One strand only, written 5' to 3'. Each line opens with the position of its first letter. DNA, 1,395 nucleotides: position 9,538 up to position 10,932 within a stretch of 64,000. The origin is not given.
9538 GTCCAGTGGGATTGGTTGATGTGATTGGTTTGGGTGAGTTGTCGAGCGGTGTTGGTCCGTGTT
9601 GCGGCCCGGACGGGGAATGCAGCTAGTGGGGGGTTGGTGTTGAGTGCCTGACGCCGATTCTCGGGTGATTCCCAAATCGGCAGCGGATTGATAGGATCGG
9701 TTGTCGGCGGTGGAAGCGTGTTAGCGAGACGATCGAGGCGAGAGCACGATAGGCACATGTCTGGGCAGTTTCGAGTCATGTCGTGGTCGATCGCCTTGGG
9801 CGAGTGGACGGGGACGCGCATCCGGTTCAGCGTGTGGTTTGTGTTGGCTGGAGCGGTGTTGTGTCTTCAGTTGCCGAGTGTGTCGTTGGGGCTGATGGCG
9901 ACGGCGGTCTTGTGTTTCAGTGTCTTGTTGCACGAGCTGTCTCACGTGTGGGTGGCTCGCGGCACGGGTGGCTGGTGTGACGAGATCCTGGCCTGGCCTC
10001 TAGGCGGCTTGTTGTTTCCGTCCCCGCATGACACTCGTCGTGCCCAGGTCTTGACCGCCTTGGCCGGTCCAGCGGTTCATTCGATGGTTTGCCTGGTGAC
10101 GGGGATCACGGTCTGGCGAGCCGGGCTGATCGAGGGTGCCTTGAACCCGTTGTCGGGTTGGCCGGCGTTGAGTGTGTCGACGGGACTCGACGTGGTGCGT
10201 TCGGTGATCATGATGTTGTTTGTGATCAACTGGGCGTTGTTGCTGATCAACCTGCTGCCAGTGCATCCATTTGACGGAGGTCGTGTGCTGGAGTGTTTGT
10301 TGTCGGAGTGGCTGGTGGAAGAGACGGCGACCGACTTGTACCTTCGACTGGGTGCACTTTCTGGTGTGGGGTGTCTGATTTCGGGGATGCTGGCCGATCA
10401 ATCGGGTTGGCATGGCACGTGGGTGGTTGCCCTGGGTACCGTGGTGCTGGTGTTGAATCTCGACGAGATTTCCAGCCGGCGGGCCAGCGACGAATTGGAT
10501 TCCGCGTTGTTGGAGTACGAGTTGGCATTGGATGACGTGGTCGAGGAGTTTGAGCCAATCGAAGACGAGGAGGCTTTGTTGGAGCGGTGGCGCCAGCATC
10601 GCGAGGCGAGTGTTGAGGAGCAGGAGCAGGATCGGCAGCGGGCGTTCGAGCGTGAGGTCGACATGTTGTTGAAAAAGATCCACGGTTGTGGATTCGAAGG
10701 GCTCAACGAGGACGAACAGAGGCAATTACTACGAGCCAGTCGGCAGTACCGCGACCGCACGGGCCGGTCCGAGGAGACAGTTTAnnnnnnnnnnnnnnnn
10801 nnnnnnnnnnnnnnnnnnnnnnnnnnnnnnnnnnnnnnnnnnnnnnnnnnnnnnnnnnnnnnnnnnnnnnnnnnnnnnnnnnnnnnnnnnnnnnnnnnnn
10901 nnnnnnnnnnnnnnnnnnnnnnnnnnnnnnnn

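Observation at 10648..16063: The same ~35-aa C-terminal tail on two unrelated intramembrane proteases (M50 site-2 protease and rhomboid)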

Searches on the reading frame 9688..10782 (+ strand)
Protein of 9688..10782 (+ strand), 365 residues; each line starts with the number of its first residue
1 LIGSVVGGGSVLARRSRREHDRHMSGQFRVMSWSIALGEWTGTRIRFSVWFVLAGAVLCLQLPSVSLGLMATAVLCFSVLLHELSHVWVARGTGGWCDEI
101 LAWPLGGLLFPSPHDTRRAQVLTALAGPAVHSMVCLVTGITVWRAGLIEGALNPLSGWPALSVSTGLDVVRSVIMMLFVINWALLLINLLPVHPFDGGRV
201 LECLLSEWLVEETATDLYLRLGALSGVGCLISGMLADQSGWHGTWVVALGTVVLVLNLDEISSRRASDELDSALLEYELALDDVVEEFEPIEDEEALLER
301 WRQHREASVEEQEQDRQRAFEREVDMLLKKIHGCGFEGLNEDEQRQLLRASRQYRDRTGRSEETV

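Call 4: search_protein_families(library=pfam, proteins=[window:9688-10782:+], max_evalue=1)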
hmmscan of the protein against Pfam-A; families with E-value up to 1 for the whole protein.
window:9688-10782:+ (365 aa): 3 families
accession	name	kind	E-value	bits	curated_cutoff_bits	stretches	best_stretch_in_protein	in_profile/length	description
PF02163.28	Peptidase_M50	-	3.6e-15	56.3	27.2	1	71-222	2-214/221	Peptidase family M50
PF20216.3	DUF6576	-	0.00016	22.2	27.3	1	309-352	3-46/47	Family of unknown function (DUF6576)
PF12572.13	DUF3752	-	0.096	13.6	23.7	1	285-357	82-149/151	Protein of unknown function (DUF3752)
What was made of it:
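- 9757..10785 (+): Site-2 protease (Peptidase_M50) gene. The likely start is the ATG at 9757 (MSGQFRV...), chosen by alignment with orthologues; the mechanical ORF starts at the TTG at 9688. Pfam PF02163, E=3.6e-15 (call 4).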

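Call 5: search_protein_families(library=ncbifam, proteins=[window:9688-10782:+], max_evalue=1)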
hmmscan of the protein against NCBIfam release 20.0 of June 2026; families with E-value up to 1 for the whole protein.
window:9688-10782:+ (365 aa): 2 families
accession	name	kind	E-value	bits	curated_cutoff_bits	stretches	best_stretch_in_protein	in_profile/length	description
TIGR00054.1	TIGR00054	equivalog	0.002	17.1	147.55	1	129-205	299-380/421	RIP metalloprotease RseP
NF008046.0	PRK10779.1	equivalog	0.13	11.3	477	0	152-223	355-432/450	sigma E protease regulator RseP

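Call 15: find_homologous_proteins(query=window:9688-10782:+, max_evalue=0.001)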
Query window:9688-10782:+ (365 aa): 470 proteins with E <= 0.001 among 8000 candidates; the best 120 are listed.
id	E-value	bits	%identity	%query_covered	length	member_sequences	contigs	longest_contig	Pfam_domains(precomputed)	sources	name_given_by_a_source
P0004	1.0e-211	721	94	94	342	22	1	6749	PF02163.29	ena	-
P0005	1.3e-202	691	91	94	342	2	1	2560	PF02163.29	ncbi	-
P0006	3.9e-159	548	73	94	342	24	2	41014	PF20216.4,PF02163.29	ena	-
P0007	1.0e-158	546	68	98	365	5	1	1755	PF20216.4,PF02163.29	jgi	-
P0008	1.6e-158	546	73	94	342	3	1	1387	PF20216.4,PF02163.29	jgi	-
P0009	2.1e-155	536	72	94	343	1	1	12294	PF20216.4,PF02163.29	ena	-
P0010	3.0e-152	525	74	89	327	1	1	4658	PF20216.4,PF02163.29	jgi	jgi:Zn-dependent protease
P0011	1.6e-144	500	66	94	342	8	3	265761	PF02163.29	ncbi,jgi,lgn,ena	-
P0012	6.7e-144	498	63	94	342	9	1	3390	PF20216.4,PF02163.29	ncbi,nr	ncbi:hypothetical protein OAJ60_05715 [Planctomycetaceae bacterium]|nr:hypothetical protein [Plancto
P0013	2.7e-136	473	60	97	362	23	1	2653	PF20216.4,PF02163.29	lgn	-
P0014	1.6e-134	467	60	94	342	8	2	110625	PF20216.4,PF02163.29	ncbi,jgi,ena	-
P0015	2.1e-133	463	63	94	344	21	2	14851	PF02163.29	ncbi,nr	ncbi:MAG TPA: hypothetical protein DCE47_21650 [Planctomycetaceae bacterium]|nr:hypothetical protein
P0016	1.3e-129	451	60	94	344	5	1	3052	PF02163.29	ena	-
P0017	8.8e-128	445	59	94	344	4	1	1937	PF02163.29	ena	-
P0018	1.0e-125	438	59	94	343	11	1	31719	PF20216.4,PF02163.29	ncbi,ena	-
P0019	2.7e-123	430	57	96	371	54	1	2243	PF02163.29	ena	-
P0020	1.2e-121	425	61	87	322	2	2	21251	PF02163.29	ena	-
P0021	1.4e-118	414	58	92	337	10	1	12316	PF02163.29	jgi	-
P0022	2.2e-53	200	37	93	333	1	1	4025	PF20216.4,PF02163.29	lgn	-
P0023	1.5e-33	135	34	90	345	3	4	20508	PF20216.4,PF02163.29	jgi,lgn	-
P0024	6.1e-32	129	32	90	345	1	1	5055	PF20216.4,PF02163.29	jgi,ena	-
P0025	4.2e-30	123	30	90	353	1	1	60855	PF02163.29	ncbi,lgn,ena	-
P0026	4.8e-30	123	31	90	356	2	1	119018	PF02163.29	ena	-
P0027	3.3e-29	120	31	89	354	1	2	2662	PF20216.4,PF02163.29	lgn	-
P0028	1.7e-13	69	29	80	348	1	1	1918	PF20216.4,PF02163.29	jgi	jgi:Zn-dependent protease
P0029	3.2e-13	68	28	75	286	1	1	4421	PF13398.13,PF02163.29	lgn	-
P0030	1.3e-12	66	36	53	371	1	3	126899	PF02163.29,PF00571.34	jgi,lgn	jgi:stage IV sporulation protein FB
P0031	1.7e-12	65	34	53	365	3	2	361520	PF02163.29,PF00571.34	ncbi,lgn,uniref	ncbi:site-2 protease family protein [Falsiroseomonas sp.]|uniref:site-2 protease family protein n=1 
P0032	3.2e-12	64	35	53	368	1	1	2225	PF02163.29,PF00571.34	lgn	-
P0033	4.2e-12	64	32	65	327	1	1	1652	PF02163.29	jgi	jgi:Zn-dependent protease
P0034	4.8e-12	64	36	53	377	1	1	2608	PF02163.29,PF00571.34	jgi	-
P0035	1.1e-11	63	33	60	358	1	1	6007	PF02163.29,PF00571.34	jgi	jgi:Zn-dependent protease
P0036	1.2e-11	63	30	57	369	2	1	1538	PF13398.13,PF02163.29,PF00571.34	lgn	-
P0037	1.2e-11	63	29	64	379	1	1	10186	PF02163.29,PF00571.34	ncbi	ncbi:MAG: site-2 protease family protein [Chloroflexota bacterium]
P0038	1.3e-11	63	33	57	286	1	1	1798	PF02163.29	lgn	-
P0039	1.3e-11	62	32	55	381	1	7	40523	PF13398.13,PF02163.29,PF00571.34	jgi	jgi:Zn-dependent protease/CBS domain-containing protein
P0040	2.1e-11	62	34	53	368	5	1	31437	PF02163.29,PF00571.34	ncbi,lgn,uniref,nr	ncbi:site-2 protease family protein [Falsiroseomonas sp.]|uniref:site-2 protease family protein n=1 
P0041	2.5e-11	62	37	53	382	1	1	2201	PF02163.29,PF00571.34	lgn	-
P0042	2.5e-11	62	29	75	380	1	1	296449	PF02163.29,PF00571.34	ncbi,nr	ncbi:MAG: site-2 protease family protein [Hyphomicrobiales bacterium]|nr:site-2 protease family prot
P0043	3.4e-11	61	32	53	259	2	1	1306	PF02163.29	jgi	jgi:Zn-dependent protease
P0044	5.0e-11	61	32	53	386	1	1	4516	PF02163.29,PF00571.34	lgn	-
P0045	6.0e-11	60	31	53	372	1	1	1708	PF02163.29,PF00571.34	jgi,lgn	jgi:stage IV sporulation protein FB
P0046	6.6e-11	60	33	54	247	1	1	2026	PF02163.29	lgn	-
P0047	6.7e-11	60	34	56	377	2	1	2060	PF02163.29,PF00571.34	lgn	-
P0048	7.8e-11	60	30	66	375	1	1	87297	PF02163.29,PF00571.34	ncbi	ncbi:MAG: site-2 protease family protein [Chloroflexota bacterium]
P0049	7.9e-11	60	33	53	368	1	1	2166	PF02163.29,PF00571.34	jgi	-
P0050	8.3e-11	60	32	43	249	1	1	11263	PF13398.13,PF02163.29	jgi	-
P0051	8.6e-11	60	36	46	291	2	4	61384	PF02163.29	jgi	jgi:Zn-dependent protease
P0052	9.0e-11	60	32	55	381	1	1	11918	PF13398.13,PF02163.29,PF00571.34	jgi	jgi:Zn-dependent protease/CBS domain-containing protein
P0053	9.6e-11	60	35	52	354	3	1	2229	PF02163.29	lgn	-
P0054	1.0e-10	60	35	50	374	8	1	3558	PF13398.13,PF02163.29,PF00571.34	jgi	jgi:stage IV sporulation protein FB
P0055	1.1e-10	59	34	48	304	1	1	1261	PF02163.29,PF07676.19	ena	-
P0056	1.1e-10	59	30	59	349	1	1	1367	PF02163.29,PF00571.34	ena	-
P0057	1.2e-10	59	28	79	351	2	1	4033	PF02163.29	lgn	-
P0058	1.3e-10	59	34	52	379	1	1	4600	PF02163.29,PF00571.34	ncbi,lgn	-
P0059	1.4e-10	59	31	57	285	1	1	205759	PF02163.29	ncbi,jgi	jgi:Zn-dependent protease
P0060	1.4e-10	59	34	53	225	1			PF13398.13,PF02163.29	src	-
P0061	1.5e-10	59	32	53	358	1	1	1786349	PF02163.29,PF00571.34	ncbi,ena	-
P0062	1.5e-10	59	35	48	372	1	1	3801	PF02163.29,PF00571.34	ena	-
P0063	1.6e-10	59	32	61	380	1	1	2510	PF02163.29,PF00571.34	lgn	-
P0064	1.6e-10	59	35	35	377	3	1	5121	PF02163.29,PF00571.34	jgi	jgi:Zn-dependent protease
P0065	1.8e-10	59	31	58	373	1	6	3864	PF02163.29,PF00571.34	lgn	-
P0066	1.8e-10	59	34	44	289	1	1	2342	PF02163.29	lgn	-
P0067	1.9e-10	59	30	53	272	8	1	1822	PF02163.29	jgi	-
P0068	1.9e-10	59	31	53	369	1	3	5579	PF02163.29,PF00571.34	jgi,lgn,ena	-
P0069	2.0e-10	59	33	53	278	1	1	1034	PF19269.5,PF02163.29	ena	-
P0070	2.1e-10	59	31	53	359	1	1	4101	PF13398.13,PF02163.29,PF00571.34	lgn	-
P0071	2.3e-10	58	38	41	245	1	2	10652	PF02163.29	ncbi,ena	-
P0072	2.6e-10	58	32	53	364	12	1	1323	PF02163.29,PF00571.34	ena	-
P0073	3.7e-10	58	32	53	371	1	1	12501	PF02163.29,PF00571.34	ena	-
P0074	4.2e-10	58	33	53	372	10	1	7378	PF02163.29,PF00571.34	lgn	-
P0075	4.3e-10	57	31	54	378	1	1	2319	PF02163.29,PF00571.34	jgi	jgi:stage IV sporulation protein FB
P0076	4.4e-10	57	34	48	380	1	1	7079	PF02163.29,PF00571.34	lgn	-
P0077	4.5e-10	57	31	57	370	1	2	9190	PF02163.29,PF00571.34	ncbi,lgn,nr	ncbi:MAG: site-2 protease family protein [Gemmataceae bacterium]|nr:site-2 protease family protein [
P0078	5.0e-10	57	28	73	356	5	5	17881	PF02163.29,PF00571.34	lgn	-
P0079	5.5e-10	57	29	73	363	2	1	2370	PF02163.29,PF00571.34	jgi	-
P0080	5.6e-10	57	32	53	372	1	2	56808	PF02163.29,PF00571.34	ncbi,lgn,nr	ncbi:MAG: site-2 protease family protein [Verrucomicrobia bacterium]|nr:site-2 protease family prote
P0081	5.9e-10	57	31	56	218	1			PF13398.13,PF02163.29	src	-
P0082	6.1e-10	57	32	72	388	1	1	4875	PF02163.29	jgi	jgi:Zn-dependent protease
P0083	6.2e-10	57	29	50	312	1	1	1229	PF02163.29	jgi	jgi:Zn-dependent protease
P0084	6.3e-10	57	36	47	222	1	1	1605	PF02163.29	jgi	jgi:stage IV sporulation protein FB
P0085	6.4e-10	57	35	49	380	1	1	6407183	PF02163.29,PF00571.34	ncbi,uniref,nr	ncbi:site-2 protease family protein [Skermanella mucosa]|uniref:site-2 protease family protein n=1 T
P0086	6.5e-10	57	31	53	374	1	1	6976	PF02163.29,PF00571.34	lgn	-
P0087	7.1e-10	57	33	53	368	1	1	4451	PF02163.29,PF00571.34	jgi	-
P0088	7.4e-10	57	34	53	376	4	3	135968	PF02163.29,PF00571.34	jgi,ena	jgi:Zn-dependent protease/CBS domain-containing protein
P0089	7.7e-10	57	31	65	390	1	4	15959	PF02163.29,PF00571.34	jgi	jgi:Zn-dependent protease/CBS domain-containing protein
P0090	7.8e-10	57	30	57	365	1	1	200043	PF02163.29,PF00571.34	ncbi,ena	-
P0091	7.9e-10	57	32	53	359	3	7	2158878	PF02163.29,PF00571.34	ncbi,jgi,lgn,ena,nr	ncbi:MAG TPA: site-2 protease family protein [Candidatus Krumholzibacteria bacterium]|nr:site-2 prot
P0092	8.2e-10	57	36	45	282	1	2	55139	PF13398.13,PF02163.29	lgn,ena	-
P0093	9.0e-10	56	34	52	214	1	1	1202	PF02163.29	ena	-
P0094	9.9e-10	56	32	56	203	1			PF02163.29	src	-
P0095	9.9e-10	56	30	53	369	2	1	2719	PF02163.29,PF00571.34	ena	-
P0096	1.0e-9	56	35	56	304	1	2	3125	PF02163.29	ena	-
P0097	1.3e-9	56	35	53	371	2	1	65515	PF02163.29,PF00571.34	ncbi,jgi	jgi:Zn-dependent protease/CBS domain-containing protein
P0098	1.4e-9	56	31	56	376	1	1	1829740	PF02163.29,PF00571.34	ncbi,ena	-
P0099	1.4e-9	56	33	61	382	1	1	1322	PF02163.29,PF00571.34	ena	-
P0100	1.4e-9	56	33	57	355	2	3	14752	PF02163.29,PF00571.34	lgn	-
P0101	1.5e-9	56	29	58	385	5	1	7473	PF02163.29,PF00571.34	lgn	-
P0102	1.6e-9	56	34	57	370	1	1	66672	PF02163.29,PF00571.34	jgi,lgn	jgi:Zn-dependent protease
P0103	1.6e-9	56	28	75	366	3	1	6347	PF02163.29,PF00571.34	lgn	-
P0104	1.7e-9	56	32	53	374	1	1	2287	PF02163.29,PF00571.34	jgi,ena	jgi:Zn-dependent protease/CBS domain-containing protein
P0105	1.7e-9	55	33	53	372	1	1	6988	PF02163.29,PF00571.34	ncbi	-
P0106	1.8e-9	55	34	51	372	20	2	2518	PF02163.29,PF00571.34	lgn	-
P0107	1.9e-9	55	30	53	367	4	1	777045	PF02163.29,PF00571.34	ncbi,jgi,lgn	jgi:stage IV sporulation protein FB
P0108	1.9e-9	55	27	62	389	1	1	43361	PF02163.29,PF00571.34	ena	-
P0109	2.1e-9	55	32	53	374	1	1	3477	PF02163.29,PF00571.34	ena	-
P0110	2.5e-9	55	32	53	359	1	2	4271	PF02163.29,PF00571.34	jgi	jgi:stage IV sporulation protein FB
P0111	2.7e-9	55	32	53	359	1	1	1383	PF13398.13,PF02163.29,PF00571.34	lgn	-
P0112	2.9e-9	55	34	53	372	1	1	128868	PF02163.29,PF00571.34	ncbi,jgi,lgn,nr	ncbi:MAG TPA: site-2 protease family protein [Falsiroseomonas sp.]|jgi:stage IV sporulation protein 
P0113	3.1e-9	55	32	52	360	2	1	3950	PF02163.29,PF00571.34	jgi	-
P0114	3.3e-9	55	31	53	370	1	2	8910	PF02163.29,PF00571.34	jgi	jgi:stage IV sporulation protein FB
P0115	3.3e-9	55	30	60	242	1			PF13398.13,PF02163.29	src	-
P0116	3.9e-9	54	31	50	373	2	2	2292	PF02163.29,PF00571.34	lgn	-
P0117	4.0e-9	54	33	57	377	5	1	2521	PF02163.29,PF00571.34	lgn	-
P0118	4.0e-9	54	26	78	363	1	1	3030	PF02163.29,PF00571.34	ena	-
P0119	4.3e-9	54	31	56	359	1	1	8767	PF13398.13,PF02163.29,PF00571.34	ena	-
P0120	4.3e-9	54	34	53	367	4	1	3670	PF13398.13,PF02163.29,PF00571.34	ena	-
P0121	4.3e-9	54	30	55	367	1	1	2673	PF02163.29,PF00571.34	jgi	jgi:Zn-dependent protease/CBS domain-containing protein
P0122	4.7e-9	54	32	42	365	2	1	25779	PF02163.29,PF00571.34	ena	-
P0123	4.9e-9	54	32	53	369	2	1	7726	PF02163.29,PF00571.34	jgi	jgi:stage IV sporulation protein FB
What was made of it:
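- On Pfam PF20216 / DUF6576: Many M50 orthologues carry a precomputed PF20216 hit (call 15).
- On CBS-bearing (SpoIVFB-type) S2P subgroup: CBS domains appear only in more distant homologues (calls 4, 15).
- Closest known: SpoIVFB / mjS2P-type. Same: The nearest sequence relatives outside the tail-bearing clade carry CBS domains (call 15).
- Positional analogy: more distant M50 homologues carry CBS domains at the same C-terminal position (call 15).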

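Call 31: find_encoding_contigs(protein=P0011, flank=10000, max_places=2)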
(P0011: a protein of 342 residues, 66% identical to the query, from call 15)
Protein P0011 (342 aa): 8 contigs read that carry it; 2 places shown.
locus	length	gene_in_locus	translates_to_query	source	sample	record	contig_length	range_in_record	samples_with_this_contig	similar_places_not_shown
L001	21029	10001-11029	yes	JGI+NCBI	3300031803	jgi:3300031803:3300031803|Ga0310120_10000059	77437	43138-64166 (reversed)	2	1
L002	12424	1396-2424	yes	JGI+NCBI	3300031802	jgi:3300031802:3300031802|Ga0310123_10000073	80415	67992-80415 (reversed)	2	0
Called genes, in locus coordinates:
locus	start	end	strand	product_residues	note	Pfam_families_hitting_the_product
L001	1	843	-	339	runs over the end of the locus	PF01073:3Beta_HSD, PF01370:Epimerase, PF02719:Polysacc_synt_2 (weak), PF04321:RmlD_sub_bind, PF05368:NmrA, PF13460:NAD_binding_10, PF16363:GDP_Man_Dehyd, PF07993:NAD_binding_4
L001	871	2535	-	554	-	PF00501:AMP-binding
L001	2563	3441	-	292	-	PF01493:GXGXG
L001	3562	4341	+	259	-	PF00106:adh_short, PF08659:KR, PF13561:adh_short_C2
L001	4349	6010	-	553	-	-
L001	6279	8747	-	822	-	-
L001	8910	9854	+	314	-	PF01209:Ubie_methyltran (weak), PF13489:Methyltransf_23, PF08241:Methyltransf_11 (weak), PF08242:Methyltransf_12 (weak), PF13649:Methyltransf_25, PF13847:Methyltransf_31, PF08241:Methyltransf_11, PF13649:Methyltransf_25 (weak), +1 more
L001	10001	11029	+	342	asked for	PF02163:Peptidase_M50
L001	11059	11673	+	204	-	-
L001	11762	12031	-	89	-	-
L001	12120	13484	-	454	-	PF00152:tRNA-synt_2 (faint), PF13393:tRNA-synt_His, PF00587:tRNA-synt_2b (faint), PF03129:HGTP_anticodon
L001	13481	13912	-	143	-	PF03692:CxxCxxCC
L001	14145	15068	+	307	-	-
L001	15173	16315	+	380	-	PF08551:DUF1751 (weak), PF01694:Rhomboid, PF20216:DUF6576 (weak)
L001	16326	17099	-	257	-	PF01738:DLH, PF00756:Esterase (weak), PF00326:Peptidase_S9 (faint)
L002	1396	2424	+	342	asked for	PF02163:Peptidase_M50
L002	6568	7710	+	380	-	PF08551:DUF1751 (weak), PF01694:Rhomboid, PF20216:DUF6576 (weak)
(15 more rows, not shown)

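Call 32: find_encoding_contigs(protein=P0026, flank=10000, max_places=2)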
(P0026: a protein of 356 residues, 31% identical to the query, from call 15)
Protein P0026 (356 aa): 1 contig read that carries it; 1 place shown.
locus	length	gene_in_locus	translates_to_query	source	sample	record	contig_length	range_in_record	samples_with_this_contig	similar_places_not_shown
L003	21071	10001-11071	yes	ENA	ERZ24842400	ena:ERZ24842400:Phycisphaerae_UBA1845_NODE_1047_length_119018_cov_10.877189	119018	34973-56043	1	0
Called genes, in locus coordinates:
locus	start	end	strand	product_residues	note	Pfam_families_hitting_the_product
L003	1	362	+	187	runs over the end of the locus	-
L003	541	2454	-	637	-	PF13435:Cytochrome_C554 (faint), PF22113:Mtrc-MtrF_II-IV_dom (faint)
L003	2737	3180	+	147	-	PF00572:Ribosomal_L13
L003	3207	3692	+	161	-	PF00380:Ribosomal_S9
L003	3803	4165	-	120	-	PF07238:PilZ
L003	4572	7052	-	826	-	PF02163:Peptidase_M50, PF00595:PDZ, PF13180:PDZ_2 (weak), PF14685:PDZ_Tricorn (faint), PF17820:PDZ_6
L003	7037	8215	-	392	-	PF02670:DXP_reductoisom, PF08436:DXP_redisom_C, PF13288:DXPR_C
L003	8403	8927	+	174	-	PF00293:NUDIX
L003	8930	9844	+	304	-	PF01694:Rhomboid, PF08551:DUF1751 (weak), PF20216:DUF6576 (weak)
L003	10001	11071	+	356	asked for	PF02163:Peptidase_M50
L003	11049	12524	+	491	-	PF00291:PALP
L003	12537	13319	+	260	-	PF01113:DapB_N, PF05173:DapB_C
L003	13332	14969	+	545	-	PF13231:PMT_2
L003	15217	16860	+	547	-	PF13231:PMT_2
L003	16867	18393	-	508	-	PF00756:Esterase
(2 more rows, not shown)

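Call 33: find_encoding_contigs(protein=P0025, flank=10000, max_places=2)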
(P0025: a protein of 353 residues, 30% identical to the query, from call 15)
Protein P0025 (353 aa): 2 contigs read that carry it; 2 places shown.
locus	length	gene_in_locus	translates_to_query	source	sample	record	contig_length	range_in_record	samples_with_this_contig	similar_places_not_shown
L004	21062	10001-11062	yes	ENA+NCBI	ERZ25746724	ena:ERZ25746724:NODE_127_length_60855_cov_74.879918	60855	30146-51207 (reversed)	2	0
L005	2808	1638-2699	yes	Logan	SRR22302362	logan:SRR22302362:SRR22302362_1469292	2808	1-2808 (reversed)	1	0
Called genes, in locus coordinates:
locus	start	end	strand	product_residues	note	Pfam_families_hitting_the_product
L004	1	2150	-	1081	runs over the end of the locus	PF00924:MS_channel_2nd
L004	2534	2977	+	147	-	PF00572:Ribosomal_L13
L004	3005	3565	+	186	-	PF00380:Ribosomal_S9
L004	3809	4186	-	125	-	PF07238:PilZ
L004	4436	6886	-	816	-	PF02163:Peptidase_M50, PF00595:PDZ (weak), PF13180:PDZ_2 (weak), PF14685:PDZ_Tricorn (faint), PF17820:PDZ_6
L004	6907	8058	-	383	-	PF02670:DXP_reductoisom, PF08436:DXP_redisom_C, PF13288:DXPR_C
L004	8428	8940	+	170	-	PF00293:NUDIX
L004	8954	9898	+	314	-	PF01694:Rhomboid, PF08551:DUF1751 (weak), PF20216:DUF6576 (weak)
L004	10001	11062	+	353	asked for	PF02163:Peptidase_M50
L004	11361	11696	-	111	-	PF01627:Hpt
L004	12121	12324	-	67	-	PF13817:DDE_Tnp_IS66_C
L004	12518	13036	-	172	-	PF13490:zf-HC2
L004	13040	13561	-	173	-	PF04542:Sigma70_r2, PF08281:Sigma70_r4_2, PF04545:Sigma70_r4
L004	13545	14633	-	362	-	-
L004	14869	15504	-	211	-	-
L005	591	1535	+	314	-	PF01694:Rhomboid, PF08551:DUF1751 (weak), PF20216:DUF6576 (weak)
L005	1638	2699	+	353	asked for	PF02163:Peptidase_M50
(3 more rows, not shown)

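Call 34: find_encoding_contigs(protein=P0023, flank=10000, max_places=2)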
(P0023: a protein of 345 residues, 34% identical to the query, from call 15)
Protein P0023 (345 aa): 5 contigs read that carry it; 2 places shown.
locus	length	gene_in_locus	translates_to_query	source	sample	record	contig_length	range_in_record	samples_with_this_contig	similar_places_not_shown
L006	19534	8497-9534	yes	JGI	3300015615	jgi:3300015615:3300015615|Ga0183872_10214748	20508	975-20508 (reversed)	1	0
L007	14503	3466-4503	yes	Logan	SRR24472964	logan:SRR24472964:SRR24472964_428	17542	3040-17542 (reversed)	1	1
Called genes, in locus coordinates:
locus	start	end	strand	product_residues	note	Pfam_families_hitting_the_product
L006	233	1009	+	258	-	PF03328:HpcH_HpaI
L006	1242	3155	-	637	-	PF00578:AhpC-TSA, PF08534:Redoxin, PF13905:Thioredoxin_8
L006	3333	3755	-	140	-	-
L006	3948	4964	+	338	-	PF01370:Epimerase, PF04321:RmlD_sub_bind, PF16363:GDP_Man_Dehyd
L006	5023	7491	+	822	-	PF00069:Pkinase, PF07714:PK_Tyr_Ser-Thr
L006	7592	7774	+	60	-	PF04964:Flp_Fap (weak)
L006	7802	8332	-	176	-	PF00293:NUDIX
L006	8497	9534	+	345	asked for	PF02163:Peptidase_M50, PF20216:DUF6576 (weak)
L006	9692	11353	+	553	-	PF13185:GAF_2 (faint), PF13487:HD_5, PF01966:HD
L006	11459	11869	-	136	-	PF00111:Fer2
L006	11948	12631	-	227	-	PF00106:adh_short, PF08659:KR, PF13561:adh_short_C2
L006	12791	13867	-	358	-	PF01883:FeS_assembly_P, PF01656:CbiA, PF09140:MipZ (weak), PF10609:ParA, PF13614:AAA_31 (weak)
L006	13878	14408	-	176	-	PF00160:Pro_isomerase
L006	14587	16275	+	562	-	PF02652:Lactate_perm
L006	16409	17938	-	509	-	PF06439:3keto-disac_hyd, PF06283:ThuA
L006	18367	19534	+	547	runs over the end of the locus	PF03648:Glyco_hydro_67N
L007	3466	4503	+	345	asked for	PF02163:Peptidase_M50, PF20216:DUF6576 (weak)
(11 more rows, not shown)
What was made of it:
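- A kinase gene lies three genes upstream of the M50 gene in L006 (call 34).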

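Call 35: find_encoding_contigs(protein=P0022, flank=10000, max_places=2)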
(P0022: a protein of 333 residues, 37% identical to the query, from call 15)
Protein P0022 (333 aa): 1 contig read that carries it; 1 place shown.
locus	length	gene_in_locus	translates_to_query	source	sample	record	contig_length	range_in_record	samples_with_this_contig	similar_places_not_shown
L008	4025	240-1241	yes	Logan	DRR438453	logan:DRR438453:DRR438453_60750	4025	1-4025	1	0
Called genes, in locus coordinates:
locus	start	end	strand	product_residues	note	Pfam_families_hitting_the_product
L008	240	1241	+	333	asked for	PF02163:Peptidase_M50, PF20216:DUF6576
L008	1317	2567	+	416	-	PF12704:MacB_PCD, PF02687:FtsX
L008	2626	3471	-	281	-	PF00140:Sigma70_r1_2, PF04542:Sigma70_r2, PF04539:Sigma70_r3, PF04545:Sigma70_r4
